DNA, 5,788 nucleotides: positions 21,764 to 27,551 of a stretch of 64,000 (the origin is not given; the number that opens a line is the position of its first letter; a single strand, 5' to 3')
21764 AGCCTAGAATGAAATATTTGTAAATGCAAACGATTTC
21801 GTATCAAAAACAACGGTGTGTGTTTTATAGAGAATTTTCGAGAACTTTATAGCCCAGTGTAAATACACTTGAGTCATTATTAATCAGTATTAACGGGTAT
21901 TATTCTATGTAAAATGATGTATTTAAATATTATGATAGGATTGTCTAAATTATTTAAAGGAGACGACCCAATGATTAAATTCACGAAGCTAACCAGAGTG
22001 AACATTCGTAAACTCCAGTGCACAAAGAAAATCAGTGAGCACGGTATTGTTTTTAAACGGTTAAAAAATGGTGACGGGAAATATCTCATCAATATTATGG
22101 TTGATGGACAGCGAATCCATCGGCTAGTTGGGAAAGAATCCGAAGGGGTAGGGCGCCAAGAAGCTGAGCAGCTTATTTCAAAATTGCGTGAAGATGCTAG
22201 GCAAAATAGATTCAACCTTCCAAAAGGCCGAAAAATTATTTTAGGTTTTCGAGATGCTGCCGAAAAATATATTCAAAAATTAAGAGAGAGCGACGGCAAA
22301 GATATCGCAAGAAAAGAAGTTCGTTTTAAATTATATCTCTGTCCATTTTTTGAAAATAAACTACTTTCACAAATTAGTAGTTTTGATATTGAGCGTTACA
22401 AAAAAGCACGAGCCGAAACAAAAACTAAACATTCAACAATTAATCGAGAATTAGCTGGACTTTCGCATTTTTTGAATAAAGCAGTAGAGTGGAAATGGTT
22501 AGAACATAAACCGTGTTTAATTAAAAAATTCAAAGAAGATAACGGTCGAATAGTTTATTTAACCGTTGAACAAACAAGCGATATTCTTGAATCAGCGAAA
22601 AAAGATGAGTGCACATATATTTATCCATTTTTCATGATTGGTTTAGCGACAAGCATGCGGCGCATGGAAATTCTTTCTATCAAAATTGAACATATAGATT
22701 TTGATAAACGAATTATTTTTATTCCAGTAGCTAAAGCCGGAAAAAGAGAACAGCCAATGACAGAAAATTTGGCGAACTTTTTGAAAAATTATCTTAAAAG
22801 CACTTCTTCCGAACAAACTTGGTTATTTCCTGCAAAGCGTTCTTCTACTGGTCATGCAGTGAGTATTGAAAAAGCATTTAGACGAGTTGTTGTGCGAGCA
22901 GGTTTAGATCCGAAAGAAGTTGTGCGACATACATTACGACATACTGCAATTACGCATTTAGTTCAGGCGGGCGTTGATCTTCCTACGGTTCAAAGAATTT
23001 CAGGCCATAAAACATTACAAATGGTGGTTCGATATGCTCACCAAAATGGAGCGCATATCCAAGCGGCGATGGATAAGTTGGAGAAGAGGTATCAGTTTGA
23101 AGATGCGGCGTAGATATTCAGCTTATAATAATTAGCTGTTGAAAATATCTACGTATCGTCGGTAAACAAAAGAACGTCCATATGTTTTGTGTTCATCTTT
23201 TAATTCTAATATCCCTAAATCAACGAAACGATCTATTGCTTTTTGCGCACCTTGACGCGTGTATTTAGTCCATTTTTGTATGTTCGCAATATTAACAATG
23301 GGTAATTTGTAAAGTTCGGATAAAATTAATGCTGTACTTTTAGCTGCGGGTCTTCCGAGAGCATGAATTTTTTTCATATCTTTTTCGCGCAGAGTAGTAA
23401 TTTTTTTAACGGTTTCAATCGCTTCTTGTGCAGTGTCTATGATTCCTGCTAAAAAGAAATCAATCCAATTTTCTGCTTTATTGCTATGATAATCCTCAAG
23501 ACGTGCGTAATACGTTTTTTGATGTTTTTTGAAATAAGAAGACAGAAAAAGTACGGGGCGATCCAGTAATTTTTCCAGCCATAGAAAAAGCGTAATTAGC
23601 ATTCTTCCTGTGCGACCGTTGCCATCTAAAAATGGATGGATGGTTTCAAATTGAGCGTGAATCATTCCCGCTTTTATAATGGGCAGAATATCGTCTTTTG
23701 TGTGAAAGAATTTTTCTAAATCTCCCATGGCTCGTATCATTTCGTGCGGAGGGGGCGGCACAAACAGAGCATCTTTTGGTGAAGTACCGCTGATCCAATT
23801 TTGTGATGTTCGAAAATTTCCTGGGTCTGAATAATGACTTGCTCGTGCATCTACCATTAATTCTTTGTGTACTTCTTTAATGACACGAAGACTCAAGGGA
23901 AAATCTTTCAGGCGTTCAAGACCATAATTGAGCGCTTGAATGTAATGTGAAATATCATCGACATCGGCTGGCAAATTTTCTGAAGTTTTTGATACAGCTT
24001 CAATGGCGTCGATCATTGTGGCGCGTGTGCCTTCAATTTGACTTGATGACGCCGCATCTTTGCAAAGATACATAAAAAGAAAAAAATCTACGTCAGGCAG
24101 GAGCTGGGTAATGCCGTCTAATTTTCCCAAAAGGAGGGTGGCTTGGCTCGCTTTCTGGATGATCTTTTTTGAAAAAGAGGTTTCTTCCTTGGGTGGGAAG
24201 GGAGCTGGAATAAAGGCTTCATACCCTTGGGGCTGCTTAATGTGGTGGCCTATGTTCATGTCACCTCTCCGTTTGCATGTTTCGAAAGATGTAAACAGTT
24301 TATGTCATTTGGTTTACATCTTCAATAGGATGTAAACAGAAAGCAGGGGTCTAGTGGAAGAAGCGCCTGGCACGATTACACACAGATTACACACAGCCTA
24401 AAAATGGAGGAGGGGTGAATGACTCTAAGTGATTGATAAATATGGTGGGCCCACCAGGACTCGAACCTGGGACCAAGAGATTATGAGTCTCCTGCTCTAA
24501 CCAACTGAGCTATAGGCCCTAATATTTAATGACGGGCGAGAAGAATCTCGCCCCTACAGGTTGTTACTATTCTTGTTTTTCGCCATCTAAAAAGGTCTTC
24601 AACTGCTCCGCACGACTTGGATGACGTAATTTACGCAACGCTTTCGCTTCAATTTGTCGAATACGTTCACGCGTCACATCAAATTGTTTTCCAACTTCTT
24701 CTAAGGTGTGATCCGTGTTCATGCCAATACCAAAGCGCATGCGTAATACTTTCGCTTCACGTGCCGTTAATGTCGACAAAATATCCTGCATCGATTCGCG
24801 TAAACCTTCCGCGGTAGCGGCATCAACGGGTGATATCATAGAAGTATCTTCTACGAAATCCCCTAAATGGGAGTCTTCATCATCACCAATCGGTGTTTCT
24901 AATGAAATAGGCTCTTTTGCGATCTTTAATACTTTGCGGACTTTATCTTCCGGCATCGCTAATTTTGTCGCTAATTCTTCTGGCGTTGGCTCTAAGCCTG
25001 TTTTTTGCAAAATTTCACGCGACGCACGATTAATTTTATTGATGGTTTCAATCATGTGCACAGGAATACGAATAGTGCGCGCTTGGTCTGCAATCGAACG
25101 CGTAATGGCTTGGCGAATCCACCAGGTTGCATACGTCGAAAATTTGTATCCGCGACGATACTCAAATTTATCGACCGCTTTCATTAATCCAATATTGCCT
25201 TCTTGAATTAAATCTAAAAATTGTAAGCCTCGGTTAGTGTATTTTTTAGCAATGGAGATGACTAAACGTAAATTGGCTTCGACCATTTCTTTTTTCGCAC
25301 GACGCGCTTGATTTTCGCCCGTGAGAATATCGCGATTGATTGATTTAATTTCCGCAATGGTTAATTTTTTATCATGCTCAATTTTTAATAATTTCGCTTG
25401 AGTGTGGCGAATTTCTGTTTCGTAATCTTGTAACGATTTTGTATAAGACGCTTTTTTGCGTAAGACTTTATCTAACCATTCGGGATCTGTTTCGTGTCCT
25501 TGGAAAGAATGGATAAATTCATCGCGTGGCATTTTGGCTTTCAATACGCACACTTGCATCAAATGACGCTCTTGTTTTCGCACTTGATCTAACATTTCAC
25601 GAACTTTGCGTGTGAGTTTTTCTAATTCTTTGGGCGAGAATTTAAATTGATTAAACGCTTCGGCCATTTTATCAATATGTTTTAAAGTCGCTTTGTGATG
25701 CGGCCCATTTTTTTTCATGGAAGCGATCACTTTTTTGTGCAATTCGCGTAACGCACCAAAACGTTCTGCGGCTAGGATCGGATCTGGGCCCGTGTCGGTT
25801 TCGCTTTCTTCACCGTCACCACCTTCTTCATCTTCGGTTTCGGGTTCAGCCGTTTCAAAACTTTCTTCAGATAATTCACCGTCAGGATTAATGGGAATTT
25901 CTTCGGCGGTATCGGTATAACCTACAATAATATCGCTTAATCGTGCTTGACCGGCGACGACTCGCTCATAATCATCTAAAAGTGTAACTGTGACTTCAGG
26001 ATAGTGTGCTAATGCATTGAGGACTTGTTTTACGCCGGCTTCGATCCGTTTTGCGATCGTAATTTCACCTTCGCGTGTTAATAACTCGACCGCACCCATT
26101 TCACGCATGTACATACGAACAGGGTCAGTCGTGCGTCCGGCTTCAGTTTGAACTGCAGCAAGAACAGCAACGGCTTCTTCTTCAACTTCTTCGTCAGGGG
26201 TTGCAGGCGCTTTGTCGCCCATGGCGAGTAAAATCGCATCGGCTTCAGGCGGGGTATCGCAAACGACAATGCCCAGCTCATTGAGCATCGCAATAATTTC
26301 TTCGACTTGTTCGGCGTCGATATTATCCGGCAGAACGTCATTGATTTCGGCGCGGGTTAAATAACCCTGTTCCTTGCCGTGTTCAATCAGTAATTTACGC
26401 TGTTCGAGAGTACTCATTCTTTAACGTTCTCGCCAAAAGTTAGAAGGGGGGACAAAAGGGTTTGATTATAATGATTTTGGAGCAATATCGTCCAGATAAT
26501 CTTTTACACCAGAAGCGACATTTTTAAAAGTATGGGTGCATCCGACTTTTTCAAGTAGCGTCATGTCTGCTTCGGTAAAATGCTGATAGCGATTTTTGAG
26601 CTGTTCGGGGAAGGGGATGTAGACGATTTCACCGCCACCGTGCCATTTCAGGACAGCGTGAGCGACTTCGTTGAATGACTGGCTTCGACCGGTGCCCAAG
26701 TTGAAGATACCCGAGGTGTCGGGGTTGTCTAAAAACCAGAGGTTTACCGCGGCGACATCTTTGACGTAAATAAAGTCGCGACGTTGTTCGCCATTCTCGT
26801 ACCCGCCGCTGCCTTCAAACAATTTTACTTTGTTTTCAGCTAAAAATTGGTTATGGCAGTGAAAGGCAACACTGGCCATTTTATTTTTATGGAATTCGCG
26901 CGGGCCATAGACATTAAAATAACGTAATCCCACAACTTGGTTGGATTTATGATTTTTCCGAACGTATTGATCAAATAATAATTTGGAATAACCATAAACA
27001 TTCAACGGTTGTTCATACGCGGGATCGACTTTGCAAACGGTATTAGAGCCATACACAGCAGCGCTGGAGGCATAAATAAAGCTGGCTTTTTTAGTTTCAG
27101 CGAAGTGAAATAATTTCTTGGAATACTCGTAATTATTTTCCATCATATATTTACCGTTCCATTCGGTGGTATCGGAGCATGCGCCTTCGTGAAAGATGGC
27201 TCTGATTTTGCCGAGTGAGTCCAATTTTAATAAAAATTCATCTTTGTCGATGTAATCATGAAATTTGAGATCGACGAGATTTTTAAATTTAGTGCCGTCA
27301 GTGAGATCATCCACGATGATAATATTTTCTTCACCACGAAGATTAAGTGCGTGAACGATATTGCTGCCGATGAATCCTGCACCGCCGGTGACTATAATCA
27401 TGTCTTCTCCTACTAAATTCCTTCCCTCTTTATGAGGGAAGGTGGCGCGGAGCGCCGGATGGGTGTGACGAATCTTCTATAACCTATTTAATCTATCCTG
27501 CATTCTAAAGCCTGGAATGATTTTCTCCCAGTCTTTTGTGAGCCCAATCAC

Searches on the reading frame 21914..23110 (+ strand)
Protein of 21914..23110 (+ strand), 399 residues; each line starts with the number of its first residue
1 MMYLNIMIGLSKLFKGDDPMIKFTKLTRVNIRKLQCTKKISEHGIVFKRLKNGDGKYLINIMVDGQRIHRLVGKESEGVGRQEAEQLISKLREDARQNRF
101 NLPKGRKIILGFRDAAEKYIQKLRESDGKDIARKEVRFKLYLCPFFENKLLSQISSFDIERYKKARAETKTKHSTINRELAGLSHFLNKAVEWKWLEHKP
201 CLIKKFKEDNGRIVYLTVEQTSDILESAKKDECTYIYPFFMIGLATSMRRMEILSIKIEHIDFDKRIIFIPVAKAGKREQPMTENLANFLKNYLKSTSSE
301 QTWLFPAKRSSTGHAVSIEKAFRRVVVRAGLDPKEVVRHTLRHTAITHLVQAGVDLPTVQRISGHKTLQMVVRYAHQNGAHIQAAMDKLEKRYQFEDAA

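Call 14: search_protein_families(library=pfam, proteins=[window:21914-23110:+], max_evalue=0.001)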
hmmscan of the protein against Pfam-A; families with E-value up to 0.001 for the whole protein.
window:21914-23110:+ (399 aa): 1 family
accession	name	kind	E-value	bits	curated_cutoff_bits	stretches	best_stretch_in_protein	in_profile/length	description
PF00589.27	Phage_integrase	-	6.5e-34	117.6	27.1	1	215-378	2-169/172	Phage integrase family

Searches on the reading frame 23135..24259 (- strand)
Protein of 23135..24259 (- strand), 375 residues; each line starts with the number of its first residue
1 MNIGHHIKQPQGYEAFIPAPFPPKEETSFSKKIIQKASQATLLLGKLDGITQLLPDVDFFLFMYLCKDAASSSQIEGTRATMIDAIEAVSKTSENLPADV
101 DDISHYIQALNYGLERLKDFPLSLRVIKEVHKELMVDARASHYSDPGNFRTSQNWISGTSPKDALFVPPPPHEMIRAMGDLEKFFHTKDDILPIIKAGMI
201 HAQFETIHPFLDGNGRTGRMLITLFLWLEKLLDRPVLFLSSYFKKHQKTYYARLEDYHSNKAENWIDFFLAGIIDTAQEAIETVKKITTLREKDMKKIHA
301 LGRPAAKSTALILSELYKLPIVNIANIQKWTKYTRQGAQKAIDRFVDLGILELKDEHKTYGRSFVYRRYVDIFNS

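Call 26: search_protein_families(library=pfam, proteins=[window:23135-24259:-], max_evalue=0.0001)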
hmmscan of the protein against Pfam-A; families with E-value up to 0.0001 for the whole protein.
window:23135-24259:- (375 aa): 2 families
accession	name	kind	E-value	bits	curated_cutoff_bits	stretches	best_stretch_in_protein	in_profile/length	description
PF02661.23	Fic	-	3.2e-21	76.4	24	1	121-226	1-93/93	Fic/DOC family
PF13784.11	Fic_N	-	1.7e-18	66.8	26.7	1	35-115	2-82/82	Fic/DOC family N-terminal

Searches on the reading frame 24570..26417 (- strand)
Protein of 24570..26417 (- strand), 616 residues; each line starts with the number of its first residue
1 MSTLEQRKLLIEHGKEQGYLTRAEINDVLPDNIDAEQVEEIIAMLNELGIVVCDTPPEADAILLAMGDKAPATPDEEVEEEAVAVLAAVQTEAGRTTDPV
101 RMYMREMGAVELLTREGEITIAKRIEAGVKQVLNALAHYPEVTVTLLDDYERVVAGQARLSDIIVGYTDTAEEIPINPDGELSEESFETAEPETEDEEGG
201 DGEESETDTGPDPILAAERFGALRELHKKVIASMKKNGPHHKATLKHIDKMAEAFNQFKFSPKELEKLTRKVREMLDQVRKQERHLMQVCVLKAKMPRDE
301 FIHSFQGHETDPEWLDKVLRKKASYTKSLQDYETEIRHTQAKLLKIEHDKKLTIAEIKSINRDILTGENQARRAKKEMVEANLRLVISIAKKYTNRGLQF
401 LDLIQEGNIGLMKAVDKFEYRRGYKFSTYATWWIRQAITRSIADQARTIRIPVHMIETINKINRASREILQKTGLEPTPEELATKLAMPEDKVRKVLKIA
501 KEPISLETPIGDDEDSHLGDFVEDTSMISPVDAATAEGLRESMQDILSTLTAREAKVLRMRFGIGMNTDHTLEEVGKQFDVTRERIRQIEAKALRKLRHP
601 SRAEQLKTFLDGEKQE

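Call 26: search_protein_families(library=pfam, proteins=[window:24570-26417:-], max_evalue=0.0001)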
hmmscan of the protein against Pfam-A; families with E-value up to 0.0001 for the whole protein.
window:24570-26417:- (616 aa): 6 families
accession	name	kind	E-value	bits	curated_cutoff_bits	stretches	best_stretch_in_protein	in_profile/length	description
PF04546.19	Sigma70_ner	-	1.9e-61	208.1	29.7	1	139-347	1-210/210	Sigma-70, non-essential region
PF04539.22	Sigma70_r3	-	1.5e-29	102.3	25.3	1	457-533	1-77/78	Sigma-70 region 3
PF04542.20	Sigma70_r2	-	1.2e-23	83.1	24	1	378-448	1-71/71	Sigma-70 region 2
PF03979.19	Sigma70_r1_1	-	8.4e-21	74.2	22.5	1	6-81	6-81/81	Sigma-70 factor, region 1.1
PF04545.22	Sigma70_r4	-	2e-20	72.5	24.1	1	547-599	2-50/50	Sigma-70, region 4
PF00140.25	Sigma70_r1_2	-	1.8e-12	47.5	22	1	98-130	1-33/34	Sigma-70 factor, region 1.2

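Call 47: list_cluster_members(proteins=[window:24570-26417:-, window:44588-45820:+, window:37943-38890:-, window:35296-37449:+, window:1072-4269:+, window:10861-13347:+, window:6792-9029:-, window:21914-23110:+, window:5274-5960:+, window:9163-9840:-])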
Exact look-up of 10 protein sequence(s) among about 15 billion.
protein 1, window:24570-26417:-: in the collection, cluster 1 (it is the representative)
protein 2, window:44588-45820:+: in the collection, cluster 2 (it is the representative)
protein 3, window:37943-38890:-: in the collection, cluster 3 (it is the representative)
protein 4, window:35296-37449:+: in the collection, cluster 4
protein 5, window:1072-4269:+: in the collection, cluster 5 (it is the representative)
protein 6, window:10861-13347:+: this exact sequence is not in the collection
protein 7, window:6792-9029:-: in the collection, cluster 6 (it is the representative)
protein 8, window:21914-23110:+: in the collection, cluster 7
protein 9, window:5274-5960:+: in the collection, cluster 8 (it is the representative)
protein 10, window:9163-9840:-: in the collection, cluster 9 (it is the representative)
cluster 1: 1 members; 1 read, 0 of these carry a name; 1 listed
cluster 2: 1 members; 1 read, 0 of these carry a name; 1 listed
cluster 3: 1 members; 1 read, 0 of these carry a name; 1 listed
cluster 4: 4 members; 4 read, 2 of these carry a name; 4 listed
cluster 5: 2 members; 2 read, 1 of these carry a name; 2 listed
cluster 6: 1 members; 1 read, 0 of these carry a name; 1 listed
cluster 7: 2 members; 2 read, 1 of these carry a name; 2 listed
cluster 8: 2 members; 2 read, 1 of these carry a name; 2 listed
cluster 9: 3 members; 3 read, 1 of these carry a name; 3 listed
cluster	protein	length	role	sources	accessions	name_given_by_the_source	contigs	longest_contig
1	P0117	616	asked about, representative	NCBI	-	-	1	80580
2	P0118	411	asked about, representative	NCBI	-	-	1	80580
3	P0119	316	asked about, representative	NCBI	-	-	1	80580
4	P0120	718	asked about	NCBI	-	-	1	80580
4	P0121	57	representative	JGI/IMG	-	DNA polymerase III subunit alpha, the gram-positive type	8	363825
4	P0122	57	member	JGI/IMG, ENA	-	DNA polymerase III subunit alpha, the gram-positive type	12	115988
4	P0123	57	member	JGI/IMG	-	-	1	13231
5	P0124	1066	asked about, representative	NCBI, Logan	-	-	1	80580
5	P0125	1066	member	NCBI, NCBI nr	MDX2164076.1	MAG: CusA/CzcA family heavy metal efflux RND transporter [Gammaproteobacteria bacterium] | CusA/CzcA family heavy metal efflux RND transporter [Gammaproteobacteria bacterium]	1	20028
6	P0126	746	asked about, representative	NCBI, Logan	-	-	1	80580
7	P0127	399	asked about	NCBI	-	-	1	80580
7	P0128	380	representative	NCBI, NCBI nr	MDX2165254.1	MAG: site-specific integrase [Gammaproteobacteria bacterium] | site-specific integrase [Gammaproteobacteria bacterium]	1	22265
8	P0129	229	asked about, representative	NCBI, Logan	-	-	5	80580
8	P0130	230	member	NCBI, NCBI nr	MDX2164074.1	MAG: thioredoxin domain-containing protein [Gammaproteobacteria bacterium] | thioredoxin domain-containing protein [Gammaproteobacteria bacterium]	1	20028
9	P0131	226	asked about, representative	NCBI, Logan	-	-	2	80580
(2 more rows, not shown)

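Call 48: find_homologous_proteins(query=window:24570-26417:-, max_evalue=1e-100)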
Query window:24570-26417:- (616 aa): 8000 proteins with E <= 1e-100 among 8000 candidates; the best 120 are listed.
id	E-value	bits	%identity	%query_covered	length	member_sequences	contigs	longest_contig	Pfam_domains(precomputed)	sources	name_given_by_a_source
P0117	0.0e+0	1341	100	100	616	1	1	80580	PF04546.20,PF04545.23,PF00140.26,PF03979.20,PF04542.21,PF04539.23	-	-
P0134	0.0e+0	1251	92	100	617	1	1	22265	PF04546.20,PF04545.23,PF00140.26,PF03979.20,PF04542.21,PF04539.23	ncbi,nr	ncbi:MAG: RNA polymerase sigma factor RpoD [Gammaproteobacteria bacterium]|nr:RNA polymerase sigma f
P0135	0.0e+0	1236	91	100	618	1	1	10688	PF04546.20,PF04545.23,PF00140.26,PF03979.20,PF04542.21,PF04539.23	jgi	-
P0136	0.0e+0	1209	89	100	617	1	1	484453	PF04546.20,PF04545.23,PF00140.26,PF03979.20,PF04542.21,PF04539.23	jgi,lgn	-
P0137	0.0e+0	1196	88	100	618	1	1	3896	PF04546.20,PF04545.23,PF00140.26,PF03979.20,PF04542.21,PF04539.23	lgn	-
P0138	0.0e+0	1196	88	100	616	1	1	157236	PF04546.20,PF04545.23,PF00140.26,PF03979.20,PF04542.21,PF04539.23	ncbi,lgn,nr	ncbi:MAG TPA: RNA polymerase sigma factor RpoD [Gammaproteobacteria bacterium]|nr:RNA polymerase sig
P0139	8.0e-298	1007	77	100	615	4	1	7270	PF04546.20,PF04545.23,PF00140.26,PF03979.20,PF04542.21,PF04539.23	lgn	-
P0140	6.5e-297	1004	75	99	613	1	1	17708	PF04546.20,PF04545.23,PF00140.26,PF03979.20,PF04542.21,PF04539.23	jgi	jgi:RNA polymerase primary sigma factor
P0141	1.8e-293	992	75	100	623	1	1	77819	PF04546.20,PF04545.23,PF00140.26,PF03979.20,PF04542.21,PF04539.23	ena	-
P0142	2.0e-293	992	75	100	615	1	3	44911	PF04546.20,PF04545.23,PF00140.26,PF03979.20,PF04542.21,PF04539.23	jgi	jgi:RNA polymerase primary sigma factor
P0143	9.9e-293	990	75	100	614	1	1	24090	PF04546.20,PF04545.23,PF00140.26,PF03979.20,PF04542.21,PF04539.23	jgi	-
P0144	3.5e-289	978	71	99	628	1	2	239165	PF04546.20,PF04545.23,PF00140.26,PF03979.20,PF04542.21,PF04539.23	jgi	jgi:RNA polymerase primary sigma factor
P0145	1.2e-287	973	73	99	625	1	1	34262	PF04546.20,PF04545.23,PF00140.26,PF03979.20,PF04542.21,PF04539.23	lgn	-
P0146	2.6e-286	969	72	99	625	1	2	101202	PF04546.20,PF04545.23,PF00140.26,PF03979.20,PF04542.21,PF04539.23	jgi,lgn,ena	-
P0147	1.9e-285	966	74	100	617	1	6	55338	PF04546.20,PF04545.23,PF00140.26,PF03979.20,PF04542.21,PF04539.23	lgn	-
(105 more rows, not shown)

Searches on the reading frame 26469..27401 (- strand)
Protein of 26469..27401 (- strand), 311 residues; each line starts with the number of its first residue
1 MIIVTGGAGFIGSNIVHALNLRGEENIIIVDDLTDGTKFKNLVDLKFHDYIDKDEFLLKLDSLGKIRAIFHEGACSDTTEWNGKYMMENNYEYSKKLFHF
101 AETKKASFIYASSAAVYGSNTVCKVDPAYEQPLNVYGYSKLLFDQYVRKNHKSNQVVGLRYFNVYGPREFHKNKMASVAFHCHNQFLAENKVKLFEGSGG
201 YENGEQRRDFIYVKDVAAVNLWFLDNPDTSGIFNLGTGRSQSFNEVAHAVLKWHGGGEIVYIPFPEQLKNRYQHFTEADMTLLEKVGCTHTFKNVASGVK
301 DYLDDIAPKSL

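Call 26: search_protein_families(library=pfam, proteins=[window:26469-27401:-], max_evalue=0.0001)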
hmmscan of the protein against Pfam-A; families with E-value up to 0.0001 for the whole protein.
window:26469-27401:- (311 aa): 5 families
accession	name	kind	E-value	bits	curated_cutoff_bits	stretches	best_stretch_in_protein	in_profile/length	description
PF01370.27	Epimerase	-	7.1e-45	153.7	20.9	1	2-236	1-240/240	NAD dependent epimerase/dehydratase family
PF16363.11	GDP_Man_Dehyd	-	4.7e-19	69.5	27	1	3-249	1-261/332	GDP-mannose 4,6 dehydratase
PF04321.23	RmlD_sub_bind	-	2.1e-09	37.3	27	1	2-168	3-155/287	RmlD substrate binding domain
PF01073.25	3Beta_HSD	-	5.3e-08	32.7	22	1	3-175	1-192/280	3-beta hydroxysteroid dehydrogenase/isomerase family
PF07993.18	NAD_binding_4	-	1.2e-05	25.1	20.1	0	64-154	87-197/258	Male sterility protein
